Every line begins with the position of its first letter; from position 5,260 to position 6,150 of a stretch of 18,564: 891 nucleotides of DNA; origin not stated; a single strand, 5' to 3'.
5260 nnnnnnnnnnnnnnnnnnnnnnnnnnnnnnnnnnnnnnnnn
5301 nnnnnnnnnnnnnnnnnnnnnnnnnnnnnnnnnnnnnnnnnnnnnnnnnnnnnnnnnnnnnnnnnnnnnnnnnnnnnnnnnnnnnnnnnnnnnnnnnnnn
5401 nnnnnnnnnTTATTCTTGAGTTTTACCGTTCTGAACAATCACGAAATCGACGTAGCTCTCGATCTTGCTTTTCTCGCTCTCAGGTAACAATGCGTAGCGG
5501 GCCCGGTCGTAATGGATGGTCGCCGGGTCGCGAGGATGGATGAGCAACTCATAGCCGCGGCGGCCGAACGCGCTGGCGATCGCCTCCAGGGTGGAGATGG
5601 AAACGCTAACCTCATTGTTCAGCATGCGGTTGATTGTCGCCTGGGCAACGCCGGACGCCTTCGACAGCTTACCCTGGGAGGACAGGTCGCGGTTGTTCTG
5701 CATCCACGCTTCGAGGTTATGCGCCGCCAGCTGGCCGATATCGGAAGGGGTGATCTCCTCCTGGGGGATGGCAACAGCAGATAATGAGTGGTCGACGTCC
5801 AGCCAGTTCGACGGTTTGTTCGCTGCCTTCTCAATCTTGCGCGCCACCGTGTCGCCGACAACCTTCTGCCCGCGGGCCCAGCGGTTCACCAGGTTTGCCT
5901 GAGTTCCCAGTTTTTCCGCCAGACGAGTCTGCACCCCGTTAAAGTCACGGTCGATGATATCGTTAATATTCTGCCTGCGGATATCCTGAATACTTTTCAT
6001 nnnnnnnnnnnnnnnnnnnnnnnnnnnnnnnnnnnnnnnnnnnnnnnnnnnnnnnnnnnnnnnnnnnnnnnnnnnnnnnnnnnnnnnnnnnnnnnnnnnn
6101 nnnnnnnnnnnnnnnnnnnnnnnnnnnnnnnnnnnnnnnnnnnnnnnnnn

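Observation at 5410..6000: Repressor with tandem HTH domains and no autocleavage module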

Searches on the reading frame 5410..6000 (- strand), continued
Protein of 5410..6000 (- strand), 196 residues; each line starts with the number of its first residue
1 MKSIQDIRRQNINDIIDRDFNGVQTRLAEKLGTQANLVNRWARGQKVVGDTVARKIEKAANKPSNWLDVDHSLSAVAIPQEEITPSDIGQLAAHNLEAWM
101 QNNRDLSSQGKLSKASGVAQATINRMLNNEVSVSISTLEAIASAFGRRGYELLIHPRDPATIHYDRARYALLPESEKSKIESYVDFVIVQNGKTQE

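Call 63: get_annotated_region(hit=H22, flank=1200)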
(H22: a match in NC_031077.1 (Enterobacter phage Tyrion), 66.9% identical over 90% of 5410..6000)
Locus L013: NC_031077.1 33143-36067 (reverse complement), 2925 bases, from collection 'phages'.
description: Enterobacter phage Tyrion, complete genome.
organism: Enterobacter phage Tyrion (NCBI taxid 1864623)
taxonomy: Viruses; Duplodnaviria; Heunggongvirae; Uroviricota; Caudoviricetes; Uetakevirus
host: Enterobacter sp. CT7; source: -; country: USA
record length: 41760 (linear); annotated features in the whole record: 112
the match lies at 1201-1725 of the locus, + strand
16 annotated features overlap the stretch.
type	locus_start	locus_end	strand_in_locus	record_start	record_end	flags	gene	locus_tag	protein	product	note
CDS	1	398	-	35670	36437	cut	-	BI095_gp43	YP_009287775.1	replication initiation protein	BI095_gp43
CDS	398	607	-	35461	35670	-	-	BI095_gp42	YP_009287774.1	hypothetical protein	BI095_gp42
regulatory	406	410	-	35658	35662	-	-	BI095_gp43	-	ribosome_binding_site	-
regulatory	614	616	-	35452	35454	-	-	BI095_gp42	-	ribosome_binding_site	-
CDS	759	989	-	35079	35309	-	-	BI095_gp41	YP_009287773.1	hypothetical protein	BI095_gp41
regulatory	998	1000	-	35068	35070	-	-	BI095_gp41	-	ribosome_binding_site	-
regulatory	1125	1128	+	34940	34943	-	-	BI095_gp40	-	ribosome_binding_site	-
CDS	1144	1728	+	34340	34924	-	-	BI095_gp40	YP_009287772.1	helix-turn-helix transcriptional regulator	BI095_gp40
CDS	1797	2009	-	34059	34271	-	-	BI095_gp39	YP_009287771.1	hypothetical protein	BI095_gp39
regulatory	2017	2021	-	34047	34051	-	-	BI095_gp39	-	ribosome_binding_site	-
regulatory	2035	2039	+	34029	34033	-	-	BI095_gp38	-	ribosome_binding_site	-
CDS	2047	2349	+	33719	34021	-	-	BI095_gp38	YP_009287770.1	hypothetical protein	BI095_gp38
regulatory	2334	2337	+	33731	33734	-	-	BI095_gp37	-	ribosome_binding_site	-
CDS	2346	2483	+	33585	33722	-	-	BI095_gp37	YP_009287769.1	hypothetical protein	BI095_gp37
regulatory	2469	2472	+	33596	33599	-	-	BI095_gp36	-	ribosome_binding_site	-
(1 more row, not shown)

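Call 64: get_annotated_region(hit=H24, flank=1200)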
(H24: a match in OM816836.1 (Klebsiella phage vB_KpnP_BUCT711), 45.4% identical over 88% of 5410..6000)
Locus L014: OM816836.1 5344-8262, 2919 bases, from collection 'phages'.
description: Klebsiella phage vB_KpnP_BUCT711, complete genome.
organism: Klebsiella phage vB_KpnP_BUCT711 (NCBI taxid 3012326)
taxonomy: Viruses; Duplodnaviria; Heunggongvirae; Uroviricota; Caudoviricetes; Uetakevirus
host: Klebsiella pneumoniae BUCT711; source: hospital sewage; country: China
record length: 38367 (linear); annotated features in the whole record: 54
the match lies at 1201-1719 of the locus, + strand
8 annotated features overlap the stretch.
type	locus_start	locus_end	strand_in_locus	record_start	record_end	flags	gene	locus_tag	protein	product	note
CDS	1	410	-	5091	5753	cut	-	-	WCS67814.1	metallophosphoesterase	-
CDS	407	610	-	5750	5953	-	-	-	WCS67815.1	hypothetical protein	-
CDS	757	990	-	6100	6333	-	-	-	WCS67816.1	hypothetical protein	-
CDS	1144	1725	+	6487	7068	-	-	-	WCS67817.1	helix-turn-helix transcriptional regulator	-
CDS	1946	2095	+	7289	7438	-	-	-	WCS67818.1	hypothetical protein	-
CDS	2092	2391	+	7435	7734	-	-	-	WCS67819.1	hypothetical protein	-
CDS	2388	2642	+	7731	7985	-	-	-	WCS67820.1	hypothetical protein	-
CDS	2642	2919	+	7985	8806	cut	-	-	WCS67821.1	PD-(D/E)XK nuclease-like domain-containing protein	-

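Call 67: find_related_loci(query=window:5410-6000:-, collection=genome_contigs, flank=1500)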
Query window:5410-6000:- (196 aa) in genome_contigs; peptide patterns used: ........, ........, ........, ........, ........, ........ (x = any residue, [..] = any of these).
386 stretches matched a pattern; 4 encode a relative of the query (tblastn E <= 1e-3); 4 distinct loci.
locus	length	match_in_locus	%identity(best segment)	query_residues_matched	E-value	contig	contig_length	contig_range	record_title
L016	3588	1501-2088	98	1-196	6e-131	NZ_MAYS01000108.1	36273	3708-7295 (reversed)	Candidatus Erwinia dacicola strain IL contig_196, whole genome shotgun sequence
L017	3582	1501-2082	72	1-196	1e-96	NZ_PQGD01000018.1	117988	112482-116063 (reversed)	Superficieibacter electus strain BP-1 NODE_18_length_117988_cov_32.0738, whole genome shotgun sequence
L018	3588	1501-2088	63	1-196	4e-84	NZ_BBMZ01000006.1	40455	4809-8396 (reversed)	Pseudescherichia vulneris NBRC 102420, whole genome shotgun sequence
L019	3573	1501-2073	61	1-191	2e-74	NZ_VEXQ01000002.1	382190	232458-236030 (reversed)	Buttiauxella sp. B2 B2_Contig_2, whole genome shotgun sequence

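Call 68: list_cluster_members(proteins=[window:5410-6000:-, window:6701-6910:-])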
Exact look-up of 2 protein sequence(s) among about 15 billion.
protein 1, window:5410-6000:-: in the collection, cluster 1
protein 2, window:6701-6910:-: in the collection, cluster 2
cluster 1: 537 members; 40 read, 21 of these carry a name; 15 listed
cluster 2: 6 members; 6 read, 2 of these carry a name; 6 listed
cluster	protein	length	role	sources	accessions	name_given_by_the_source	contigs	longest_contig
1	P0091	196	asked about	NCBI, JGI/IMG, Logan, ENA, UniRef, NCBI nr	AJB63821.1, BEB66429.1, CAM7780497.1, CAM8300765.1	transcriptional regulator [Escherichia coli] | transcriptional regulator with XRE-family HTH domain | helix-turn-helix transcriptional regulator n=1 Tax=Enterobacteriaceae TaxID=543 ...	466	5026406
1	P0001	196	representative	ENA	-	-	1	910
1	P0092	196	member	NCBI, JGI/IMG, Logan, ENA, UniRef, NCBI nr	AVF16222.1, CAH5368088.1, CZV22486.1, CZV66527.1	putative repressor protein [Enterobacter hormaechei] | transcriptional regulator with XRE-family HTH domain | Helix-turn-helix domain-containing protein n=1 Tax=Enterobacter hormaechei TaxID=158836 ...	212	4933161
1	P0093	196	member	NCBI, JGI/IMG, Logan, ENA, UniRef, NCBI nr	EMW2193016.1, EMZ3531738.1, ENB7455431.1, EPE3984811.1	TPA: helix-turn-helix domain-containing protein [Enterobacter hormaechei subsp. ... | helix-turn-helix transcriptional regulator n=1 Tax=Enterobacter TaxID=547 ... | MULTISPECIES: helix-turn-helix transcriptional regulator [Enterobacter]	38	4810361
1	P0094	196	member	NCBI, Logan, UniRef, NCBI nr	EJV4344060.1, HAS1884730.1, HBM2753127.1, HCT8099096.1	helix-turn-helix transcriptional regulator [Enterobacter hormaechei] | Transcriptional regulator n=1 Tax=Enterobacter hormaechei TaxID=158836 ...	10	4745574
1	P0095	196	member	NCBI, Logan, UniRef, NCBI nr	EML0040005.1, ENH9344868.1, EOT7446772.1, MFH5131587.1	helix-turn-helix domain-containing protein [Enterobacter cloacae complex sp. 2024EL-00227] | helix-turn-helix domain-containing protein n=1 Tax=Enterobacter cloacae complex sp. ... | transcriptional regulator [Enterobacter roggenkampii]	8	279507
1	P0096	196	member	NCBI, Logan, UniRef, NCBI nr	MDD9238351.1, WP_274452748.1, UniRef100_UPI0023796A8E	helix-turn-helix transcriptional regulator [Enterobacter roggenkampii] | helix-turn-helix transcriptional regulator n=1 Tax=Enterobacter roggenkampii ...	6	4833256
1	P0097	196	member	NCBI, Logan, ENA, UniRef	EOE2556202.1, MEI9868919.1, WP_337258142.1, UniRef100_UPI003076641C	helix-turn-helix domain-containing protein [Enterobacter hormaechei] | helix-turn-helix transcriptional regulator n=1 Tax=Enterobacter hormaechei TaxID=158836 ...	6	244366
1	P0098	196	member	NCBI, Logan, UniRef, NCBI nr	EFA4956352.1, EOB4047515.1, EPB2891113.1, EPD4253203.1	helix-turn-helix domain-containing protein [Enterobacter ludwigii] | helix-turn-helix domain-containing protein n=1 Tax=Enterobacter ludwigii TaxID=299767 ... | helix-turn-helix domain-containing protein [Escherichia coli]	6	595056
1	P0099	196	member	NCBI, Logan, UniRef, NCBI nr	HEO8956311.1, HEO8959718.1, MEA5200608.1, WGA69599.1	helix-turn-helix domain-containing protein [Enterobacter hormaechei] | helix-turn-helix domain-containing protein n=1 Tax=Enterobacter hormaechei TaxID=158836 ...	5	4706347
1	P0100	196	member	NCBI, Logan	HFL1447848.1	TPA: helix-turn-helix domain-containing protein [Enterobacter kobei]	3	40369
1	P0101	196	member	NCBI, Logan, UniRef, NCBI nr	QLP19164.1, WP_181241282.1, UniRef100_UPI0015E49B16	helix-turn-helix transcriptional regulator [Enterobacter hormaechei] | helix-turn-helix transcriptional regulator n=1 Tax=Enterobacter cloacae complex ...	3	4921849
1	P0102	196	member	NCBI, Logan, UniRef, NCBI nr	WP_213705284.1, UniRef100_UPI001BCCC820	helix-turn-helix transcriptional regulator [Enterobacter roggenkampii] | helix-turn-helix transcriptional regulator n=1 Tax=Enterobacter roggenkampii ...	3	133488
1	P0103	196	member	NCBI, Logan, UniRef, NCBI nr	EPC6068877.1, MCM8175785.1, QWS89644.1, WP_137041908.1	helix-turn-helix domain-containing protein [Enterobacter hormaechei] | helix-turn-helix transcriptional regulator n=1 Tax=Enterobacter hormaechei TaxID=158836 ... | helix-turn-helix transcriptional regulator [Enterobacter hormaechei]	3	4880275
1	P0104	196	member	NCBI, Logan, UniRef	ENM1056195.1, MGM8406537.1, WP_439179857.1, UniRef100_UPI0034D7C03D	helix-turn-helix domain-containing protein [Enterobacter hormaechei subsp. steigerwaltii] | helix-turn-helix domain-containing protein n=1 Tax=Enterobacter hormaechei TaxID=158836 ...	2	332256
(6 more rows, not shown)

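Call 76: search_protein_families(library=ncbifam, proteins=[window:5410-6000:-], max_evalue=0.1)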
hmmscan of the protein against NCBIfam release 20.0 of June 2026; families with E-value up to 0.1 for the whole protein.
window:5410-6000:- (196 aa): 8 families
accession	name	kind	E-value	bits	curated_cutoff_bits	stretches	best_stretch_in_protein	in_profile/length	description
TIGR02607.1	antidote_HigA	equivalog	8.9e-05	22.3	47.7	0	24-74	23-74/81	HigA family addiction module antitoxin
NF041951.1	phage_RstR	subfamily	0.00012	22.3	80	0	104-193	14-105/108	RstR family transcriptional repressor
TIGR02405.1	trehalos_R_Ecol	equivalog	0.011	15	357.35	1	113-144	8-39/311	trehalose operon repressor TreR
TIGR03070.1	couple_hipB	subfamily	0.024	14.6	71.65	0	108-146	17-55/58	type II toxin-antitoxin system Y4mF family antitoxin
NF007408.0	PRK09943.1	equivalog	0.046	13.3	211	1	107-156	21-70/185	HTH-type transcriptional regulator PuuR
NF007706.0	PRK10401.1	equivalog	0.054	12.7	555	1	113-150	8-45/346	HTH-type transcriptional regulator GalS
NF007271.0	PRK09726.1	equivalog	0.058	13.4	79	0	106-142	25-61/88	type II toxin-antitoxin system antitoxin HipB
TIGR00270.2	TIGR00270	equivalog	0.068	13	110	0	24-59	91-126/159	multiprotein bridging factor aMBF1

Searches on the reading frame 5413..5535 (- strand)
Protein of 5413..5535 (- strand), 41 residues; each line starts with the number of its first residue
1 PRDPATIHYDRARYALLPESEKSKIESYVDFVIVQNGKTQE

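Call 75: search_protein_families(library=pfam, proteins=[window:5413-5535:-], max_evalue=1)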
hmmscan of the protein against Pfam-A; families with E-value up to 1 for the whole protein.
window:5413-5535:- (41 aa): 0 families

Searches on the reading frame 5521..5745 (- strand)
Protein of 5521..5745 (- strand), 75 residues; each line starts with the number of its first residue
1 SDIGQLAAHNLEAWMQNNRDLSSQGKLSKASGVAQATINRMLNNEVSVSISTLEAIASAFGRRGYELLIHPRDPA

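Call 75: search_protein_families(library=pfam, proteins=[window:5521-5745:-], max_evalue=1)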
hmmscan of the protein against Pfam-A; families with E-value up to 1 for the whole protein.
window:5521-5745:- (75 aa): 5 families
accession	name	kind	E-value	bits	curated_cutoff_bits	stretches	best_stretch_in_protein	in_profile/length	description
PF01381.28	HTH_3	-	1.6e-08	34.9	23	1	23-63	11-51/55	Helix-turn-helix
PF13443.12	HTH_26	-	3.1e-08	34.2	22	1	21-70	11-60/63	Cro/C1-type HTH DNA-binding domain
PF00356.27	LacI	-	0.00032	20.9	27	1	29-65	7-43/46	Bacterial regulatory proteins, lacI family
PF13560.12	HTH_31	-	0.00082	20.1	27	1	23-62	16-56/64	Helix-turn-helix domain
PF01418.23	HTH_6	-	0.019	15.4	28.3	1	22-41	35-54/77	Helix-turn-helix domain, rpiR family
